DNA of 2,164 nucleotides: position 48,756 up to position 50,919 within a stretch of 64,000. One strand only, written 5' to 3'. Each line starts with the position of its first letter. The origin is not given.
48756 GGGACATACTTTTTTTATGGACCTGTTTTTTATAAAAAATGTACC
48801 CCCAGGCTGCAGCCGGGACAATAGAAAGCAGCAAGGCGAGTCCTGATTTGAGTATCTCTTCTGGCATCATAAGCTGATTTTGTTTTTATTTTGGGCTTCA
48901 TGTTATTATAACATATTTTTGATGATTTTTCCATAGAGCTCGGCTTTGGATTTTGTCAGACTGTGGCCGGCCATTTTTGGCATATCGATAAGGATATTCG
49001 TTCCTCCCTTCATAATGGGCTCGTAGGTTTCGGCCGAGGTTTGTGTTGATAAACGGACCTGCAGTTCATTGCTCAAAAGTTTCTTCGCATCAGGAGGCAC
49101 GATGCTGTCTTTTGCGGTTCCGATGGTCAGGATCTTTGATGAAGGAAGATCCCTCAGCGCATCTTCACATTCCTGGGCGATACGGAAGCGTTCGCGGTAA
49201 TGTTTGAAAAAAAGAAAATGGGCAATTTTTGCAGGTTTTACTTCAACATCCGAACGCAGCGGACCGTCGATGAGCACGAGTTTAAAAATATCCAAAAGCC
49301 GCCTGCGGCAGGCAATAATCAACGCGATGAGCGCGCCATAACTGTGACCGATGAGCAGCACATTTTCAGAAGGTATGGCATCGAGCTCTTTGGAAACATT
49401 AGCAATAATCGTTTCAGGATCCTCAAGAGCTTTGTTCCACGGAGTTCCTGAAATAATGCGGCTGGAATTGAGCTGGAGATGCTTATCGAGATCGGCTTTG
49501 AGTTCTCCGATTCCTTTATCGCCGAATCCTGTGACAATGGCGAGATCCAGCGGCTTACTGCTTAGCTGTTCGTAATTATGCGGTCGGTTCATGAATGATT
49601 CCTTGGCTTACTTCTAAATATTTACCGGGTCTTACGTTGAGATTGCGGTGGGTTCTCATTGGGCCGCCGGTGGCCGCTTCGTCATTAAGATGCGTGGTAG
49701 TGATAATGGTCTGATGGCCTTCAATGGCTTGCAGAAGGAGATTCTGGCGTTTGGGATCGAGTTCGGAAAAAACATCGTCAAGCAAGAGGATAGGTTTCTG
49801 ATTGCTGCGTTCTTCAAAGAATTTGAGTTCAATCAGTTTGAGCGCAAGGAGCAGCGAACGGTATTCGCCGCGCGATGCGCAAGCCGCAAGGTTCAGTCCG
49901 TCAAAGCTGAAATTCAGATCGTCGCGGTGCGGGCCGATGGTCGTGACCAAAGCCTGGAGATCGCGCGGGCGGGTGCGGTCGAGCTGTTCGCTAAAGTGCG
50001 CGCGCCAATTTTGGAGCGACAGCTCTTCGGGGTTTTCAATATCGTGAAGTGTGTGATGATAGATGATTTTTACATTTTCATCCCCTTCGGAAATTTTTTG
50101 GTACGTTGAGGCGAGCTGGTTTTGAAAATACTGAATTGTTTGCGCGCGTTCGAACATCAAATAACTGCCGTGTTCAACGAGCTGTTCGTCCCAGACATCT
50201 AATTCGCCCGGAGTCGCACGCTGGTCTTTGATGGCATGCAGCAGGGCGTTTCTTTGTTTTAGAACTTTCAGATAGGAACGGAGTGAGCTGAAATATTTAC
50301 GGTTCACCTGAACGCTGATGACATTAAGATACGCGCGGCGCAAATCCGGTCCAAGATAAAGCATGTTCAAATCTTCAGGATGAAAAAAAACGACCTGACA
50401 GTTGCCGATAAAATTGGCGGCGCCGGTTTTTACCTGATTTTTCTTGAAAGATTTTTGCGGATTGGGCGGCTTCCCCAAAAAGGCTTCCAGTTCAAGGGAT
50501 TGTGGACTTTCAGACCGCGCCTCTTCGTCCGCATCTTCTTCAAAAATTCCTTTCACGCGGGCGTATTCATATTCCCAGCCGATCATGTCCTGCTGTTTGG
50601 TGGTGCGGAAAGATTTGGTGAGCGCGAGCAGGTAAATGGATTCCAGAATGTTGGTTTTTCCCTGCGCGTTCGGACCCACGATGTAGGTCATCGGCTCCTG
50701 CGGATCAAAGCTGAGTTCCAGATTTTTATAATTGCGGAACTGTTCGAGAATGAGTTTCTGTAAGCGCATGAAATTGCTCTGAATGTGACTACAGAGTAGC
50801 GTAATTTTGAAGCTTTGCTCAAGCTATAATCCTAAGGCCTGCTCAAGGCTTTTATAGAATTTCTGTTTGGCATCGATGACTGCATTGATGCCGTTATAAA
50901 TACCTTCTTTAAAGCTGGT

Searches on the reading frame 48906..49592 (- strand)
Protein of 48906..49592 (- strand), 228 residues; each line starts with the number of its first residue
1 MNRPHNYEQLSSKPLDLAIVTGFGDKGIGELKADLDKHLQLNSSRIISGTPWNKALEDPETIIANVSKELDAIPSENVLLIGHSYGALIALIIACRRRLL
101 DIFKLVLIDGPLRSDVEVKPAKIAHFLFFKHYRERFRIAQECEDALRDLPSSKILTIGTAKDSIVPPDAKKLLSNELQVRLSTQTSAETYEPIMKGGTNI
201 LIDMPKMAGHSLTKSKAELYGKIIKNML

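Call 52: search_protein_families(library=pfam, proteins=[window:48906-49592:-], max_evalue=0.001)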
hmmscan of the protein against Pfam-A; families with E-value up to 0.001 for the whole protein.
window:48906-49592:- (228 aa): 4 families
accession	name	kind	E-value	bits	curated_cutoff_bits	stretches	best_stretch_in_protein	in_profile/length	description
PF12697.13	Abhydrolase_6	-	1.4e-05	26.3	26.3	1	62-122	54-101/217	Alpha/beta hydrolase family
PF00561.26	Abhydrolase_1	-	0.00011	22.4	25.8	0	66-110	59-102/245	alpha/beta hydrolase fold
PF12146.15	Hydrolase_4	-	0.00018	21.3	27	0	52-124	55-123/239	Serine aminopeptidase, S33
PF00975.26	Thioesterase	-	0.00062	20.5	26.4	1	54-114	43-106/226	Thioesterase domain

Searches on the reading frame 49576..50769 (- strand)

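Call 52: search_protein_families(library=pfam, proteins=[window:49576-50769:-], max_evalue=0.001)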
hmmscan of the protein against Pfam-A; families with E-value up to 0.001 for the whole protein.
window:49576-50769:- (397 aa): 5 families
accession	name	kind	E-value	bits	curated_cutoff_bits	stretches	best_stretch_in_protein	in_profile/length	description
PF02463.25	SMC_N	-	7.3e-19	68.5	40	1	3-358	2-196/220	RecF/RecN/SMC N terminal domain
PF13175.12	AAA_15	-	3.1e-11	44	32.1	1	1-68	1-71/374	AAA ATPase domain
PF13476.12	AAA_23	-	9.4e-10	39.9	27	1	5-75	1-68/201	AAA domain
PF13304.12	AAA_21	-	2.5e-08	34.8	27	0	28-88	2-70/304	AAA domain, putative AbiEii toxin, Type IV TA system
PF13514.12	AAA_27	-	2.5e-06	27.7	22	1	1-82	1-80/206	AAA domain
